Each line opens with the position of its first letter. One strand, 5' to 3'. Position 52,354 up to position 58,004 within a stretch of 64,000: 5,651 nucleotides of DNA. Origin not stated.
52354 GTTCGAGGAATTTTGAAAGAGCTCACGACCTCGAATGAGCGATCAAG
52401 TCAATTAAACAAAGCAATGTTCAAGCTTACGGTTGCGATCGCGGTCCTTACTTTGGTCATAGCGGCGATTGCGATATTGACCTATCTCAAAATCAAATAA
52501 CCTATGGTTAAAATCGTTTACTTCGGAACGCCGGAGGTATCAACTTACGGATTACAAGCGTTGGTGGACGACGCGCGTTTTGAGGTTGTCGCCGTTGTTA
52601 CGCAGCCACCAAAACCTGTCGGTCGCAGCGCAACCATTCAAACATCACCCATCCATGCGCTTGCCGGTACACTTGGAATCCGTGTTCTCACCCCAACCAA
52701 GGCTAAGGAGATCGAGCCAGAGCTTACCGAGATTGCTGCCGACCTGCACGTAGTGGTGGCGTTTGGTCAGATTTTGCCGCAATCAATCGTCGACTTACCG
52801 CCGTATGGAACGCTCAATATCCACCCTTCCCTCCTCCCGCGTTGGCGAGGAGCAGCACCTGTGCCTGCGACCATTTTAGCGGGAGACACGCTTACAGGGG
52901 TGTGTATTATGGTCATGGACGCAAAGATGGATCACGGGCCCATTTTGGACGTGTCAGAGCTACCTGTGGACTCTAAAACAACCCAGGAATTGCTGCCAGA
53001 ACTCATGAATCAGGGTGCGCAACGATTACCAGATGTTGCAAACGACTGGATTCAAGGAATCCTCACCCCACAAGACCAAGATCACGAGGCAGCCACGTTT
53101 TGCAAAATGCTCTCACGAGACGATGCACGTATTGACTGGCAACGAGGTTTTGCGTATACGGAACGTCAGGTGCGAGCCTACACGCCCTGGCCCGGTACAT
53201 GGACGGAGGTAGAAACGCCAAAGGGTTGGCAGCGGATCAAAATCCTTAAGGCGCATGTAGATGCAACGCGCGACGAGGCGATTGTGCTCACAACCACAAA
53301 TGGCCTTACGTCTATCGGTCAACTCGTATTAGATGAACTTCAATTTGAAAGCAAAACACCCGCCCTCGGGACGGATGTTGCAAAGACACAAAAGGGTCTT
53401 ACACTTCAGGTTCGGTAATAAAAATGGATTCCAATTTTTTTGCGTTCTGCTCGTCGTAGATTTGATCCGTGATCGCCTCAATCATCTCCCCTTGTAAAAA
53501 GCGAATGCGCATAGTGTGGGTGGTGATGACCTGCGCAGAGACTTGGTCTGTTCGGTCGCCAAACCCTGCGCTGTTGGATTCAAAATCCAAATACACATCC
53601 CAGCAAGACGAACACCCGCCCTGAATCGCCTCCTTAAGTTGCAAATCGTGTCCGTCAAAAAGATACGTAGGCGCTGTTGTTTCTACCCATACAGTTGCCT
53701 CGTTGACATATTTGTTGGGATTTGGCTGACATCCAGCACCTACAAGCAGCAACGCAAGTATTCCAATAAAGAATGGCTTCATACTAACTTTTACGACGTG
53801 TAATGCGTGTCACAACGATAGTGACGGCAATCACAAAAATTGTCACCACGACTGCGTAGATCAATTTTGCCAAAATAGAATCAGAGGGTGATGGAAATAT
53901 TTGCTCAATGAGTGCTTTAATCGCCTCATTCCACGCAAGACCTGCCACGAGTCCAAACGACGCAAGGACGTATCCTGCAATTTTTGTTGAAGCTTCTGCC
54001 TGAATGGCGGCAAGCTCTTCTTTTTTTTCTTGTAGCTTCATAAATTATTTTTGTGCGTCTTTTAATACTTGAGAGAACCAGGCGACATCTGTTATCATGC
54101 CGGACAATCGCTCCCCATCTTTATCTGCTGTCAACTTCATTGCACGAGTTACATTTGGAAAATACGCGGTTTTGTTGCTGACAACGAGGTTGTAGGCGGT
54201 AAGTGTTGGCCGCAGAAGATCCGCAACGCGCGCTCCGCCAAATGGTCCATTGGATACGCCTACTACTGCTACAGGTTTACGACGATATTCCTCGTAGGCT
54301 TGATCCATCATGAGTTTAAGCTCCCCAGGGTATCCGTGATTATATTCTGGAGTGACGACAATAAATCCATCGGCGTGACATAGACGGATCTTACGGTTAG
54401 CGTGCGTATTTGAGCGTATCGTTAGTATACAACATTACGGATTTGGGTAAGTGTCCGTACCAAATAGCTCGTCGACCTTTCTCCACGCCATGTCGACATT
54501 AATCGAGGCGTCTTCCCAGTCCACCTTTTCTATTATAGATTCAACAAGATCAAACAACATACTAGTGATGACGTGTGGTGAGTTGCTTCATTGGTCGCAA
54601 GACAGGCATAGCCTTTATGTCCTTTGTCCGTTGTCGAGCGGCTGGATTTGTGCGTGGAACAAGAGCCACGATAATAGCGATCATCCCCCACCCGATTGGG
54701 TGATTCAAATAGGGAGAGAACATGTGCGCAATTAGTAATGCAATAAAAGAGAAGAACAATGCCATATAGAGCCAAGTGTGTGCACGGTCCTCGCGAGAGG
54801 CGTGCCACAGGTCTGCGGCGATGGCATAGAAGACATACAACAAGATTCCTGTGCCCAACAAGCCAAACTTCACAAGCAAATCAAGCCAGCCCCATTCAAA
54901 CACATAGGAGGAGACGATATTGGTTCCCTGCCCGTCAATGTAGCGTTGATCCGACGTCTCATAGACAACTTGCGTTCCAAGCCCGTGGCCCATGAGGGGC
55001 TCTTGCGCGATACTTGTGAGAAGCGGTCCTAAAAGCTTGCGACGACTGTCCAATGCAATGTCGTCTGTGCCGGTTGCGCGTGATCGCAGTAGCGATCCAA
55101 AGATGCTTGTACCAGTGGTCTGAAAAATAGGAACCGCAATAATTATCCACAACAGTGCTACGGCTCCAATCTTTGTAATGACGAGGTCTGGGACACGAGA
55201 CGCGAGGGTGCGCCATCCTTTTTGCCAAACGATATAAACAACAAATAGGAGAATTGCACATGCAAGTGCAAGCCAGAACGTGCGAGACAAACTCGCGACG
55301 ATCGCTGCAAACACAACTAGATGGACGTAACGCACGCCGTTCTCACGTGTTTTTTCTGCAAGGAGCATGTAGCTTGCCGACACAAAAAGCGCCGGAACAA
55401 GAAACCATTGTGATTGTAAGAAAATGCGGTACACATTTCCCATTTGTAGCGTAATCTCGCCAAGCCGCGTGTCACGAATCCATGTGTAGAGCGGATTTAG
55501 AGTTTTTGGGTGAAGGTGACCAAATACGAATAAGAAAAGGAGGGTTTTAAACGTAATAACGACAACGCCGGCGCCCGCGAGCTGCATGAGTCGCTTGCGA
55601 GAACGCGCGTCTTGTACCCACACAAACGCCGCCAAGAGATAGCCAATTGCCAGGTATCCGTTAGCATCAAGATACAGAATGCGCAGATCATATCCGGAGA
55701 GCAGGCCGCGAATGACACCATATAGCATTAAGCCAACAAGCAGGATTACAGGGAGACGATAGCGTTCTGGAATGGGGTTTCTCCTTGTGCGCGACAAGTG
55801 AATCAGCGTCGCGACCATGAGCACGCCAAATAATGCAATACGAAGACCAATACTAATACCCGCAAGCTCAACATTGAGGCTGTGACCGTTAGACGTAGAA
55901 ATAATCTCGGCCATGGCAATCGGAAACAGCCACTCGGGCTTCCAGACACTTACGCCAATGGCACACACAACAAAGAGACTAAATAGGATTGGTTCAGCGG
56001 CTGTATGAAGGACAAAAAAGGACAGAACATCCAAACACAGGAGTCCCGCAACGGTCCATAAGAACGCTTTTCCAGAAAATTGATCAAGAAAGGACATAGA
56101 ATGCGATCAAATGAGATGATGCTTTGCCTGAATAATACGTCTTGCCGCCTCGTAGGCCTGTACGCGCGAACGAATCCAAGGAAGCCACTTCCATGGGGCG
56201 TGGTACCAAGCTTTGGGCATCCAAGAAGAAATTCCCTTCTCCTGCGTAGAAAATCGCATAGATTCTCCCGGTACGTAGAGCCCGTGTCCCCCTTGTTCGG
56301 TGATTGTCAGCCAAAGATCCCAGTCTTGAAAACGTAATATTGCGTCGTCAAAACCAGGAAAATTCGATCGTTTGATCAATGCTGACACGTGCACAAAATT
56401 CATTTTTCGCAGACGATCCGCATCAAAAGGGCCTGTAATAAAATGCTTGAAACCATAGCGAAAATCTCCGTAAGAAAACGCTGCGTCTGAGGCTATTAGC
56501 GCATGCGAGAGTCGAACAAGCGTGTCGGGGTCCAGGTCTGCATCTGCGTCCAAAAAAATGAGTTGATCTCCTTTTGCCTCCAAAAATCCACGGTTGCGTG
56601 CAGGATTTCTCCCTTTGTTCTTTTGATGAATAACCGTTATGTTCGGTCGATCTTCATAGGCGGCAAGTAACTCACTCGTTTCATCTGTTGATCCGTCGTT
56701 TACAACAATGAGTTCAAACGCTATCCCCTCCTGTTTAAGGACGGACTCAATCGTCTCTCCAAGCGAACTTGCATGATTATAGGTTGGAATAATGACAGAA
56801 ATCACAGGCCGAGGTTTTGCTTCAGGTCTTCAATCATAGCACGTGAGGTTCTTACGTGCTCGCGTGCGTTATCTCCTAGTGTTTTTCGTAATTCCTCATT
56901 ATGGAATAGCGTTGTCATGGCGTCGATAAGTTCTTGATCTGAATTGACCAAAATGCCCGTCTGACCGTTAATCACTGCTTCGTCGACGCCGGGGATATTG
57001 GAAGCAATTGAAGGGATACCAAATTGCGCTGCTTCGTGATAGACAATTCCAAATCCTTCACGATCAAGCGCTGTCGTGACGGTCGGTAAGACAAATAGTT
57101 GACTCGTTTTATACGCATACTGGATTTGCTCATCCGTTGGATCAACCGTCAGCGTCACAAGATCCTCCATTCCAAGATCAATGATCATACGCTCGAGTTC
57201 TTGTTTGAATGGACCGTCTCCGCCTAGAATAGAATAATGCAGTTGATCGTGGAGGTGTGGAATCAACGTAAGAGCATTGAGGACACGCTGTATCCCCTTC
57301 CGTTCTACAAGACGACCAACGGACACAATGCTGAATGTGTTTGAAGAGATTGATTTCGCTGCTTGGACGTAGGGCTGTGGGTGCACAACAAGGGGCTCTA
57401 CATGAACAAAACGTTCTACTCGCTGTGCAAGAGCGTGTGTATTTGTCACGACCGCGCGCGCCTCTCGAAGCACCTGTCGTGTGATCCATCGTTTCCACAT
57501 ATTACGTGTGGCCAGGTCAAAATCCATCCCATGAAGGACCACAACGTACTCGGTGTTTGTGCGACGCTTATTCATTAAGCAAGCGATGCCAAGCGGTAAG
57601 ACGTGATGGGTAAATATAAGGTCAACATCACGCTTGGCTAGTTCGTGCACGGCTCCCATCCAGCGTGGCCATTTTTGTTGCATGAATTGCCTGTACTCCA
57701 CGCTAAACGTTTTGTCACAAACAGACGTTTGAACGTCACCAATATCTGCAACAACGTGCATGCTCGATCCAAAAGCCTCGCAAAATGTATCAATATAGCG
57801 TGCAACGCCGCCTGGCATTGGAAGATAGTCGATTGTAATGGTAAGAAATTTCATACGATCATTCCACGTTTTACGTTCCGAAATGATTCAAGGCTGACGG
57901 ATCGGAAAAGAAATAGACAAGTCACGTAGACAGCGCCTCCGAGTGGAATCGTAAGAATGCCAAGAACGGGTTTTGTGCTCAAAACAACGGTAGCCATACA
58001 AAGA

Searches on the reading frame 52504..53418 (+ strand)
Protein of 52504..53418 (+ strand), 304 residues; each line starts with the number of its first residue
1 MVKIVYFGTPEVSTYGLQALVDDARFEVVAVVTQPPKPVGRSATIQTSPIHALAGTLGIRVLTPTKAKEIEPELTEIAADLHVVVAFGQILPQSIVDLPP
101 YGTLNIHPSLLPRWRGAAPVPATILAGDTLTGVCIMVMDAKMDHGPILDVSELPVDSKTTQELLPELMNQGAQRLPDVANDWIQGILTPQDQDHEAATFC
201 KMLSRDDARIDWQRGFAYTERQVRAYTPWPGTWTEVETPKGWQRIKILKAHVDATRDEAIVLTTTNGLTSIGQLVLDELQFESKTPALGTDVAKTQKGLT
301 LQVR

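Call 49: search_protein_families(library=pfam, proteins=[window:52504-53418:+], max_evalue=0.00001)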
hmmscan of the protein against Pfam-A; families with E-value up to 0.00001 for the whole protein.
window:52504-53418:+ (304 aa): 2 families
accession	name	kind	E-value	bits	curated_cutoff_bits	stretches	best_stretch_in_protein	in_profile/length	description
PF00551.24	Formyl_trans_N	-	1.7e-34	119.6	26.1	1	3-165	2-166/181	Formyl transferase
PF02911.23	Formyl_trans_C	-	6.7e-11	42.7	21.1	1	203-295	2-98/100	Formyl transferase, C-terminal domain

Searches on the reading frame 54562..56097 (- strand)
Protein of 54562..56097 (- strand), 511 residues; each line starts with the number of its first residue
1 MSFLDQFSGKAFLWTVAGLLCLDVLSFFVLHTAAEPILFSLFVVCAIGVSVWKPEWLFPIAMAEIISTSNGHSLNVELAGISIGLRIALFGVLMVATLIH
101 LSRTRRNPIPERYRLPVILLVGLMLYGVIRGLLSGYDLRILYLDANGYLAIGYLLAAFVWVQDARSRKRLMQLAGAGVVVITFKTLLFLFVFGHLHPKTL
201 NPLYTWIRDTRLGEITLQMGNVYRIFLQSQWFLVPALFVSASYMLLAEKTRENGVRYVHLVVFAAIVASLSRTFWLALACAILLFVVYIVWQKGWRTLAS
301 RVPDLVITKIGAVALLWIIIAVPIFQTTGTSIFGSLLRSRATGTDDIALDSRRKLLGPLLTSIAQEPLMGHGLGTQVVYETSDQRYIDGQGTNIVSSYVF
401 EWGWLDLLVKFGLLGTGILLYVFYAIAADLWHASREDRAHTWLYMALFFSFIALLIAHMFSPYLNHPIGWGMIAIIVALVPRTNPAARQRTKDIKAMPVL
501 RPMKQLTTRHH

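Call 49: search_protein_families(library=pfam, proteins=[window:54562-56097:-], max_evalue=0.00001)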
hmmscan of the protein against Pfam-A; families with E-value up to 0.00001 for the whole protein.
window:54562-56097:- (511 aa): 1 family
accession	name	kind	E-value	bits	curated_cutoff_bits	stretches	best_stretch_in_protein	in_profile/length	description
PF04932.20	Wzy_C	-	2.8e-10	40.6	31.7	1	260-419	4-148/149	O-Antigen ligase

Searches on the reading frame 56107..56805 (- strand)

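Call 49: search_protein_families(library=pfam, proteins=[window:56107-56805:-], max_evalue=0.00001)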
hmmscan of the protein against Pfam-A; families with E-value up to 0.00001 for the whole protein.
window:56107-56805:- (232 aa): 3 families
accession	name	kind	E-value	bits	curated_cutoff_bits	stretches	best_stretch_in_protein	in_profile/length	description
PF00535.33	Glycos_transf_2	-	1.2e-31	110.4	23.3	1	3-120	1-120/168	Glycosyl transferase family 2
PF13641.12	Glyco_tranf_2_3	-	2.4e-16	60.9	27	1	2-106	3-114/230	Glycosyltransferase like family 2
PF10111.15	Glyco_tranf_2_2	-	1.3e-11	44.9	27.3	1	3-99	1-102/276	Glycosyltransferase like family 2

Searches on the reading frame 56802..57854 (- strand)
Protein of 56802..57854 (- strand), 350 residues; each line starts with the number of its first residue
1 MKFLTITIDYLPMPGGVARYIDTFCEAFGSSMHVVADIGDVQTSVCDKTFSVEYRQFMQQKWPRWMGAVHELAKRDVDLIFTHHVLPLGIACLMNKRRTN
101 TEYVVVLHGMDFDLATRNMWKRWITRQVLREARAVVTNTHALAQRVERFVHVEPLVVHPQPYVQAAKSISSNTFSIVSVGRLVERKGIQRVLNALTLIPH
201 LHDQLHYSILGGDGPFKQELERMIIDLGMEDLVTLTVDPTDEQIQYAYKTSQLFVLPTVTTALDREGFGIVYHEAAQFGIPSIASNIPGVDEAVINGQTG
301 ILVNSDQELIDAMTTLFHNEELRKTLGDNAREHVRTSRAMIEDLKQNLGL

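Call 49: search_protein_families(library=pfam, proteins=[window:56802-57854:-], max_evalue=0.00001)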
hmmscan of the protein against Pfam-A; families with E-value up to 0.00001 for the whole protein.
window:56802-57854:- (350 aa): 5 families
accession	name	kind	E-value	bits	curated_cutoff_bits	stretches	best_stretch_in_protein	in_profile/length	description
PF00534.26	Glycos_transf_1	-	5.7e-32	111.1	26.4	1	169-332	11-171/172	Glycosyl transferases group 1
PF13692.12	Glyco_trans_1_4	-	5.9e-23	82.1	27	1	175-319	3-142/142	Glycosyl transferases group 1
PF13439.12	Glyco_transf_4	-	9.6e-13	48.9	28.5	1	14-157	1-161/170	Glycosyltransferase Family 4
PF13579.12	Glyco_trans_4_4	-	5.1e-12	46.8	29.7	1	58-158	52-155/158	Glycosyl transferase 4-like domain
PF20706.3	GT4-conflict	-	2.5e-09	37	26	1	115-294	130-320/385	Family 4 Glycosyltransferase in conflict systems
